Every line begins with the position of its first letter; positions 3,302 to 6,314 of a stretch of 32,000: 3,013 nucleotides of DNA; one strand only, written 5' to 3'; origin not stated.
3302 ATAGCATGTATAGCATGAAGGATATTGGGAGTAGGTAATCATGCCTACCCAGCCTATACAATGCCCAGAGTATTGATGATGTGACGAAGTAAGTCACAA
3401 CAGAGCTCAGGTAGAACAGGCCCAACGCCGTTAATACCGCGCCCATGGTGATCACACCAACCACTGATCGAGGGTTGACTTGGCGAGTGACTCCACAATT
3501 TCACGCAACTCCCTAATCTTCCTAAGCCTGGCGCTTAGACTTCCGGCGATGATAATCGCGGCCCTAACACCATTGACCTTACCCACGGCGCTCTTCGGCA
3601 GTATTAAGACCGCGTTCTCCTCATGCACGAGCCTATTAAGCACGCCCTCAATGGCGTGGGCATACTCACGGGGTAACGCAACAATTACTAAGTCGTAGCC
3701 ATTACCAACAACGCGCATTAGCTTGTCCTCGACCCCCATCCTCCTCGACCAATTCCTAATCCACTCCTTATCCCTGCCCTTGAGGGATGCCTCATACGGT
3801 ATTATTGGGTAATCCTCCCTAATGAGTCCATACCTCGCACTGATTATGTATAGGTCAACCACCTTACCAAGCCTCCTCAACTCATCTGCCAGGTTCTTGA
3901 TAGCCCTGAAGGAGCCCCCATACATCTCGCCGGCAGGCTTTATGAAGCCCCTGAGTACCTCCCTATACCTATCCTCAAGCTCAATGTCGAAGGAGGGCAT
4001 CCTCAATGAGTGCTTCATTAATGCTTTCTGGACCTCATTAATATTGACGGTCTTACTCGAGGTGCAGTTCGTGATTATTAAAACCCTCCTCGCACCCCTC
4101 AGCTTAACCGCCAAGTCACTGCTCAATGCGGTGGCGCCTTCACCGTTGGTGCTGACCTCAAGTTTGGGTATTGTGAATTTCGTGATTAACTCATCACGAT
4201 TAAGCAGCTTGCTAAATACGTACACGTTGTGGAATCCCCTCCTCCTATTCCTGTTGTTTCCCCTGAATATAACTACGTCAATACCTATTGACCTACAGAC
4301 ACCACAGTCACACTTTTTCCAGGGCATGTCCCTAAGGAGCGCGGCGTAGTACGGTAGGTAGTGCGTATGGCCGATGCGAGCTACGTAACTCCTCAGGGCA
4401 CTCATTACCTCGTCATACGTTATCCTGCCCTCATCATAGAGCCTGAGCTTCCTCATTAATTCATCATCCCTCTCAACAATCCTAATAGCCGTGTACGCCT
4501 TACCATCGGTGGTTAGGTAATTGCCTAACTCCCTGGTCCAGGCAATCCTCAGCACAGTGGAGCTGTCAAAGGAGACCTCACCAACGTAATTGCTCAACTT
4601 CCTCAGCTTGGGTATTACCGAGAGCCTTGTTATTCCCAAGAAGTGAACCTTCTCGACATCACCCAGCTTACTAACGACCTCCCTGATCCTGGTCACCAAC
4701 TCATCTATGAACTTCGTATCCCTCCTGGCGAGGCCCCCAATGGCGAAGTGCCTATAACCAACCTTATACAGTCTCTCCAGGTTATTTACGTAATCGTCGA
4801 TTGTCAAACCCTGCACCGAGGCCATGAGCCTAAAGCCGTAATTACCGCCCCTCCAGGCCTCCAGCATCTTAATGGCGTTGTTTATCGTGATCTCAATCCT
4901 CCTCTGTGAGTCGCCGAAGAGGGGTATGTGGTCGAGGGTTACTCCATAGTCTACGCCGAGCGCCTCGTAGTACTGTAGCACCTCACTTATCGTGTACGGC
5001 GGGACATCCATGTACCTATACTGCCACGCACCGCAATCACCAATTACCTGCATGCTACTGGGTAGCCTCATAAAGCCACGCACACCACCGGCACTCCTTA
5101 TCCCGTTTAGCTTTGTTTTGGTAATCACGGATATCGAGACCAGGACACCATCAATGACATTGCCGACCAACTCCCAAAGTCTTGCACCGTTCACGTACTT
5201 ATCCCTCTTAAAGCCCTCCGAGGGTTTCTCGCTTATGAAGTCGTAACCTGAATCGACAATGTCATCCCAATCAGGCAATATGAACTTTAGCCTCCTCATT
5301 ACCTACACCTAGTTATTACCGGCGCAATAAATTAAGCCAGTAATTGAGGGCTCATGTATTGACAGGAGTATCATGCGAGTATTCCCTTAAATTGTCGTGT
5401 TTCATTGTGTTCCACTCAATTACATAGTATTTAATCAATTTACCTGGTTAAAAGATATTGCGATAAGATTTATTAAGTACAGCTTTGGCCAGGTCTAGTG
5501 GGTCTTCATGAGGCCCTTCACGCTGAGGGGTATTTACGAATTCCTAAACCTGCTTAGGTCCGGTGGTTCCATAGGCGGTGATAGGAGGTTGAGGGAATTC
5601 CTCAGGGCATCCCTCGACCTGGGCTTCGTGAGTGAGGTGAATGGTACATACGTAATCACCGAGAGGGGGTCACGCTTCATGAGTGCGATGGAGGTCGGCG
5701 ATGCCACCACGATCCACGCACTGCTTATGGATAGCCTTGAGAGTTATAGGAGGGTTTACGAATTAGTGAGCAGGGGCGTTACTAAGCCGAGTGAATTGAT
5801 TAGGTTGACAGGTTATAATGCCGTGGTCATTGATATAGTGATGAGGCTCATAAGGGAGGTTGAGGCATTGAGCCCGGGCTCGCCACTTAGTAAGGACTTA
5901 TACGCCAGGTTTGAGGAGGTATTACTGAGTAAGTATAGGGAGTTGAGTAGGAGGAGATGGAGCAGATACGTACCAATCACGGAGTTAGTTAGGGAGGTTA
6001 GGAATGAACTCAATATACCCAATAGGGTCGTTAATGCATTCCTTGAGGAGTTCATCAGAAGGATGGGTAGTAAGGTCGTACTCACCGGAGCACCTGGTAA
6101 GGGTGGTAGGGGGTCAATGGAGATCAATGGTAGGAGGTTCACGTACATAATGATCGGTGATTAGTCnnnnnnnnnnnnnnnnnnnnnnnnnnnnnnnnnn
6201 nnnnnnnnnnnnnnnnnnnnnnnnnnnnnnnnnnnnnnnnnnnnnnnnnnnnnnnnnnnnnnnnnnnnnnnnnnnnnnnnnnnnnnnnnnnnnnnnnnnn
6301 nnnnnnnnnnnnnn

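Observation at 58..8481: Candidate novel archaeal defence island combining DISARM-like and Dpd-like (7-deazaguanine DNA modification) parts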

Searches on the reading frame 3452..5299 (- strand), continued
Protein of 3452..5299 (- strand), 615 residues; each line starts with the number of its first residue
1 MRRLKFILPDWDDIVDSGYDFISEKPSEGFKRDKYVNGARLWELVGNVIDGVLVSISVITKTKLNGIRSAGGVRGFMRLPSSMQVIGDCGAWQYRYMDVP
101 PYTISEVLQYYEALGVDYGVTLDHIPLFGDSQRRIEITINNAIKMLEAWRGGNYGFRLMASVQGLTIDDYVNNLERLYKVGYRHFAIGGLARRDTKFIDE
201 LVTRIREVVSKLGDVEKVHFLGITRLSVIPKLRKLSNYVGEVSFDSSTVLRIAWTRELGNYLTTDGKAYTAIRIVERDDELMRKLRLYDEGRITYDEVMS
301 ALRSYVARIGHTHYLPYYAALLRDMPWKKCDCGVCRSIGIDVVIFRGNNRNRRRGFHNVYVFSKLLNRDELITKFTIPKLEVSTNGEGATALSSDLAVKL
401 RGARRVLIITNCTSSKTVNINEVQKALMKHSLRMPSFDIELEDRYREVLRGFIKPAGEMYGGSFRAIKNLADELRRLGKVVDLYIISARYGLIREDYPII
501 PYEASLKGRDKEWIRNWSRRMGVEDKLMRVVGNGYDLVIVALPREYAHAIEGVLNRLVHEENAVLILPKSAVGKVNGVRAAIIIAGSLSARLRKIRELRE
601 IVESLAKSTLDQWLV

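Call 63: search_protein_families(library=pfam, proteins=[L008:2097-5453:+, L008:5450-6733:+, L114:6563-7423:-, L114:7425-8486:-], max_evalue=0.01)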
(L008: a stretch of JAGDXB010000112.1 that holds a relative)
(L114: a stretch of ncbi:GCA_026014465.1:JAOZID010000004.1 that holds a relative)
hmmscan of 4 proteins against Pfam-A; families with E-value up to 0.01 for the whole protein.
L008:2097-5453:+ (1118 aa): 4 families
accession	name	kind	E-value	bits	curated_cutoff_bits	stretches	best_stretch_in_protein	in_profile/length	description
PF25199.1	nSTAND_NTPase5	-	0.00022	21.5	34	0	37-78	20-63/145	Novel STAND NTPase 5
PF00004.35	AAA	-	0.00046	21.1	21.2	0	61-191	3-73/131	ATPase family associated with various cellular activities (AAA)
PF04108.17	ATG17_like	-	0.0035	17.3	43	0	112-196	121-197/355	Autophagy protein ATG17-like domain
PF13401.12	AAA_22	-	0.0097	16.7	27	0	59-172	8-110/130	AAA domain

L008:5450-6733:+ (427 aa): 0 families

L114:6563-7423:- (286 aa): 0 families

L114:7425-8486:- (353 aa): 1 family
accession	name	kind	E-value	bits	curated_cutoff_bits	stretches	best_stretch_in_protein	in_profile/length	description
PF01702.25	TGT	-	2e-42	146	26.3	1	9-331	2-354/357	Queuine tRNA-ribosyltransferase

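Call 75: search_protein_families(library=ncbifam, proteins=[L008:2097-5453:+, L008:5450-6733:+, L114:7425-8486:-, L114:8496-9662:-, L114:13683-19226:-, L114:11712-12356:-, L114:12311-13708:-], max_evalue=0.001)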
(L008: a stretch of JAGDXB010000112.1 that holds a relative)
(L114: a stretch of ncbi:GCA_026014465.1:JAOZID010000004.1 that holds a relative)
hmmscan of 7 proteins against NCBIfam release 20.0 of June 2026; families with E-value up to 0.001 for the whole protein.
L008:2097-5453:+ (1118 aa): 0 families

L008:5450-6733:+ (427 aa): 0 families

L114:7425-8486:- (353 aa): 4 families
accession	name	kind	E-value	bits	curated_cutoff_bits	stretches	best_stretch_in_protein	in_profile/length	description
TIGR00432.2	arcsn_tRNA_tgt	equivalog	3.1e-54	184.1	350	1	2-332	1-334/441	tRNA guanosine(15) transglycosylase TgtA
TIGR00449.1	tgt_general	superfamily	3.7e-39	134.7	47.6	1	2-334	1-364/367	tRNA-guanine transglycosylase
TIGR00430.1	Q_tRNA_tgt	equivalog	4.2e-25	88.5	306.75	2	102-330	118-361/368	tRNA guanosine(34) transglycosylase Tgt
NF040592.1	tRNA_mod_ArcS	equivalog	6.5e-19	67.9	440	1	180-347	91-251/575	archaeosine synthase subunit alpha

L114:8496-9662:- (388 aa): 4 families
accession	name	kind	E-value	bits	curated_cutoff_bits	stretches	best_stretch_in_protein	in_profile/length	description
TIGR03015.1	pepcterm_ATPase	hypoth_equivalog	7.1e-08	32.2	324.5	0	250-383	135-266/269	XrtA/PEP-CTERM system-associated ATPase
NF033438.1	BREX_BrxD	equivalog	1.5e-05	24.3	350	0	194-278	198-285/423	BREX system ATP-binding protein BrxD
TIGR02928.1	TIGR02928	subfamily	3.8e-05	22.7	181.3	1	41-93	18-71/366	orc1/cdc6 family replication initiation protein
NF001625.0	PRK00411.1-3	equivalog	0.00055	18.7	501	1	42-92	38-89/415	ORC1-type DNA replication protein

L114:13683-19226:- (1847 aa): 20 families
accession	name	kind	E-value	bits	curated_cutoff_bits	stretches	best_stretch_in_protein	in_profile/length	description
TIGR03817.1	DECH_helic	hypoth_equivalog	3.4e-46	157.8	874.1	4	1132-1246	308-421/742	helicase/secretion neighborhood putative DEAH-box helicase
NF041067.1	DpdJ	equivalog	8.8e-36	123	800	1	100-381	149-423/1482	protein DpdJ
NF010338.0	PRK13767.1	equivalog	3.9e-23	81.6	849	2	1130-1198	318-385/877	ATP-dependent helicase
TIGR04121.1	DEXH_lig_assoc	equivalog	7.6e-20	70.2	850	2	100-208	13-109/804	ligase-associated DNA damage response DEXH box helicase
NF007284.0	PRK09751.1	equivalog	4.7e-12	44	1496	1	1125-1214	347-438/1538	ATP-dependent helicase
NF053711.1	RNA_heli_RhlE1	exception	1.4e-10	40.6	750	1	103-179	26-98/434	RNA helicase RhlE1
NF008394.0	PRK11192.1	equivalog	2.1e-10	40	507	2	100-176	25-95/441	ATP-dependent RNA helicase SrmB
TIGR03158.1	cas3_cyano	exception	2.7e-10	39.9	69.1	2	271-343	102-176/357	type I-D CRISPR-associated helicase Cas3'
NF053631.1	RNA_helic_CshA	equivalog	2.9e-10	39.6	646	1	1132-1215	266-348/434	degradosome RNA helicase CshA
NF007882.0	PRK10590.1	equivalog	6.1e-07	28.7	743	1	104-170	27-90/456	ATP-dependent RNA helicase RhlE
NF010337.0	PRK13766.1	equivalog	1e-06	27.2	610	0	1134-1218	406-488/781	Hef nuclease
NF008744.0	PRK11776.1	equivalog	1.4e-06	27.2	524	0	1133-1210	272-348/460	ATP-dependent RNA helicase DbpA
TIGR00614.1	recQ_fam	subfamily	2.6e-06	26.5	219.8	0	1158-1205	280-327/470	RecQ family ATP-dependent DNA helicase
NF053636.1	DDHlcsCsdAPsy1082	equivalog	3.8e-06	25.7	890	0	91-172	16-91/512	DEAD/DEAH box helicase CsdA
NF053710.1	RNA_heli_RhlE2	exception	9.8e-05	20.9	925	0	104-169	27-93/635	RNA helicase RhlE2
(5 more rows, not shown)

L114:11712-12356:- (214 aa): 2 families
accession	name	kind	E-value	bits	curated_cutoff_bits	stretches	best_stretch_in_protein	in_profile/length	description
NF038319.1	DISARM_DrmC_I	equivalog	1.2e-06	28.2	133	1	42-183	108-231/236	DISARM system phospholipase D-like protein DrmC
NF010492.0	PRK13912.1-3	equivalog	0.00078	19.1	297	0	126-184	113-169/178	nuclease NucT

L114:12311-13708:- (465 aa): 0 families

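Call 97: search_protein_families(library=phrogs, proteins=[window:3452-5299:-, L002:3618-6401:-, L002:9309-10580:-, L008:2097-5453:+], max_evalue=0.001)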
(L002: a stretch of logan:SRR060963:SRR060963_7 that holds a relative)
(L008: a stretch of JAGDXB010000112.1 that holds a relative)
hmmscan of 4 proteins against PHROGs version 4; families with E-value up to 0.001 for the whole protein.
window:3452-5299:- (615 aa): 0 families

L002:3618-6401:- (927 aa): 0 families

L002:9309-10580:- (423 aa): 1 family
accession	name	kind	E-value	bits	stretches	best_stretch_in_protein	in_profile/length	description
phrog_1272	-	tail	5e-05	22.2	1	12-367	681-949/1606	tail length tape measure protein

L008:2097-5453:+ (1118 aa): 0 families

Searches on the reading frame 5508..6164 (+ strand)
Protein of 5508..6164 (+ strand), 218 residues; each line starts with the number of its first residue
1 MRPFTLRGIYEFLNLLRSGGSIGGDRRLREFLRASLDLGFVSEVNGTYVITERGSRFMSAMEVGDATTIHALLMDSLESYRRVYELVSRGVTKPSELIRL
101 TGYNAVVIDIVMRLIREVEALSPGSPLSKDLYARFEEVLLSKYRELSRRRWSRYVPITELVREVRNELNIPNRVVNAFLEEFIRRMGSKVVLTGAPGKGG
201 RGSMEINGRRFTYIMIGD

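Call 3: search_protein_families(library=pfam, proteins=[window:5508-6164:+], max_evalue=1)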
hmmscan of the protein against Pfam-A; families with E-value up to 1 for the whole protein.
window:5508-6164:+ (218 aa): 2 families
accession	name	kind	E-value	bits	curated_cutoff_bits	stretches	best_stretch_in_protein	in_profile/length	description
PF14947.12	HTH_45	-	0.0057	17.1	25.5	1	28-62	36-70/77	Winged helix-turn-helix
PF09821.14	AAA_assoc_C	-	0.059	14.4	27.6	0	32-62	18-48/119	C-terminal AAA-associated domain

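Call 4: search_protein_families(library=padloc, proteins=[window:5508-6164:+], max_evalue=1)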
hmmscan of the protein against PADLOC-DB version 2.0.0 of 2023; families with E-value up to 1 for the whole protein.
window:5508-6164:+ (218 aa): 0 families

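Call 6: search_protein_families(library=ncbifam, proteins=[window:5508-6164:+], max_evalue=0.1)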
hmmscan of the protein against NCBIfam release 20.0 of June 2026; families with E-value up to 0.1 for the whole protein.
window:5508-6164:+ (218 aa): 1 family
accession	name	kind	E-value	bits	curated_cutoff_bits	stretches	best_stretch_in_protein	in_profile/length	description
NF053610.1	Sso10a_fam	subfamily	0.039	14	60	0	29-58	35-64/64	Sso10a family chromatin protein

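Call 69: find_homologous_proteins(query=window:5508-6164:+, max_evalue=0.001)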
Query window:5508-6164:+ (218 aa): 17 proteins with E <= 0.001 among 579 candidates.
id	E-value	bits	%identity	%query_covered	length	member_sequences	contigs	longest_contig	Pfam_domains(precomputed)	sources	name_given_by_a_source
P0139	4.8e-134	463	100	100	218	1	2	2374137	-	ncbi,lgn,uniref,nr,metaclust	ncbi:hypothetical protein [Vulcanisaeta distributa]|uniref:Uncharacterized protein n=1 Tax=Vulcanisa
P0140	3.3e-106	372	81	100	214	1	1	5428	-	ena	-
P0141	3.9e-101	355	80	98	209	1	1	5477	-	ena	-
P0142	1.8e-95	337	72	100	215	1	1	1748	-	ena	-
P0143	3.4e-95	336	72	100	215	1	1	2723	-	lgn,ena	-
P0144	6.1e-95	335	71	100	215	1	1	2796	-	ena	-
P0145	1.2e-94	334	71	100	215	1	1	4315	-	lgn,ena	-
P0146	2.5e-89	317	66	100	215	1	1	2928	-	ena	-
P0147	1.1e-74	269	61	99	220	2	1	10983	-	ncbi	ncbi:MAG: hypothetical protein ACP5NQ_00370 [Vulcanisaeta sp.]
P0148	7.8e-70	253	57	99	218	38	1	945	-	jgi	-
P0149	5.0e-68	247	52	99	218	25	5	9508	-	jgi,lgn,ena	jgi:hypothetical protein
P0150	4.2e-64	234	56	99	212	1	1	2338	-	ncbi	-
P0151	4.5e-64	234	56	99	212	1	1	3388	-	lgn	-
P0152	9.9e-64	233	56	99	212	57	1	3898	-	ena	-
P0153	1.1e-63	233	56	99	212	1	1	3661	-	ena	-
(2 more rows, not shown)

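Call 76: predict_structure(alignment_id=A6)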
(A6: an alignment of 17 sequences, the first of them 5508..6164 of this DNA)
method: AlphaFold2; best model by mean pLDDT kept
length: 218 residues; sequences in the alignment: 17
mean_pLDDT: 85.6   pTM: 0.59
mean pLDDT of the five models: 85.6, 85.0, 84.4, 83.9, 83.7
residues with pLDDT >= 90: 108; 70-90: 87; 50-70: 20; < 50: 3
segments of 3 or more residues with pLDDT < 50: none
pLDDT, mean of each block of 10 residues (from residue 1): 82 92 86 93 91 96 88 91 85 89 92 87 61 87 93 91 83 80 88 65 77 86
secondary structure, 60 per line:
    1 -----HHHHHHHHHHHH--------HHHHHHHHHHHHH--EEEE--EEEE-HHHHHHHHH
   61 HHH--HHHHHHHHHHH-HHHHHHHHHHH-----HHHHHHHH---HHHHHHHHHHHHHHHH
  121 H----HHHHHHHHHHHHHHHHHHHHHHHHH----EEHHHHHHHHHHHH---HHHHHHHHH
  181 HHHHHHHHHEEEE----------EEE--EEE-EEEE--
elements in order: H6-17 H26-38 E41-44 E47-50 H52-63 H66-76 H78-88 H94-101 H105-121 H126-150 H157-168 H172-189 E190-193 E204-206 E209-211 E213-216

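Call 81: fold_search(model_id=the predicted structure, library=pdb)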
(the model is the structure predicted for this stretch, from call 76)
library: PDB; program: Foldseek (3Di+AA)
matches with E <= 10: 537; with E <= 0.001: 0
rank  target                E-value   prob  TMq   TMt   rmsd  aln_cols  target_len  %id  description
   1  8bii_H                4.6e-02  0.35  0.20  0.16  16.7       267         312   10  O-Methyltransferase Plu4895 (mutant H229N) in complex with SAH (released 2023-03-08)
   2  8bir_A                7.7e-02  0.30  0.20  0.15  16.3       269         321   10  O-Methyltransferase Plu4895 in complex with SAH and AQ-256 (released 2023-03-08)
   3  9zd6_B                1.1e-01  0.41  0.23  0.16  17.8       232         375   12  Bacterial interstrand DNA crosslink glycosylase AlkX/YcaQ bound to DNA (released 2026-01-14)
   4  9zd6_A                1.2e-01  0.33  0.21  0.14  18.0       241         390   13  Bacterial interstrand DNA crosslink glycosylase AlkX/YcaQ bound to DNA (released 2026-01-14)
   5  1lva                  1.5e-01  0.51  0.25  0.22  12.2       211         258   13  Crystal structure of a C-terminal fragment of Moorella thermoacetica elongation factor SelB (released 2002-08-21)
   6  8big_G                1.8e-01  0.18  0.20  0.15  16.0       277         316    9  O-Methyltransferase Plu4895 in complex with SAH (released 2023-03-08)
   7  8bie_A                2.2e-01  0.30  0.20  0.16  12.8       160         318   11  O-Methyltransferase Plu4894 in complex with SAH (released 2023-03-08)
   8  5a9j_B                2.2e-01  0.21  0.20  0.08  15.5       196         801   15  Crystal structure of the Helicase domain of human DNA polymerase theta, apo-form (released 2015-12-16)
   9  5v8f_A                2.2e-01  0.14  0.19  0.10  18.8       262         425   13  Structural basis of MCM2-7 replicative helicase loading by ORC-Cdc6 and Cdt1 (released 2017-05-10)
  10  6zww_C                2.2e-01  0.12  0.16  0.07  20.5       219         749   12  Crystal structure of E. coli RNA helicase HrpA in complex with RNA (released 2021-06-30)
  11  8big_A                2.3e-01  0.20  0.20  0.16  15.3       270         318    9  O-Methyltransferase Plu4895 in complex with SAH (released 2023-03-08)
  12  5cvi_B                2.4e-01  0.66  0.23  0.23  10.6       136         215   15  Structure of the manganese regulator SloR (released 2015-08-12)
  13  8bir_B                2.5e-01  0.23  0.18  0.14  11.9       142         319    9  O-Methyltransferase Plu4895 in complex with SAH and AQ-256 (released 2023-03-08)
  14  8bij_A                2.7e-01  0.33  0.22  0.17  11.3       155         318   12  O-Methyltransferase Plu4894 (mutant I88M, W91L, C97Y, S142L, G146V, Y258M, L270F, S309Y) in complex with SAH (released 2023-03-08)
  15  8bii_A                2.7e-01  0.18  0.20  0.16  15.3       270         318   10  O-Methyltransferase Plu4895 (mutant H229N) in complex with SAH (released 2023-03-08)
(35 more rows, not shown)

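Call 97: search_protein_families(library=phrogs, proteins=[window:5508-6164:+], max_evalue=0.001)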
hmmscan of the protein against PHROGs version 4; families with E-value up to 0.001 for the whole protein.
window:5508-6164:+ (218 aa): 0 families
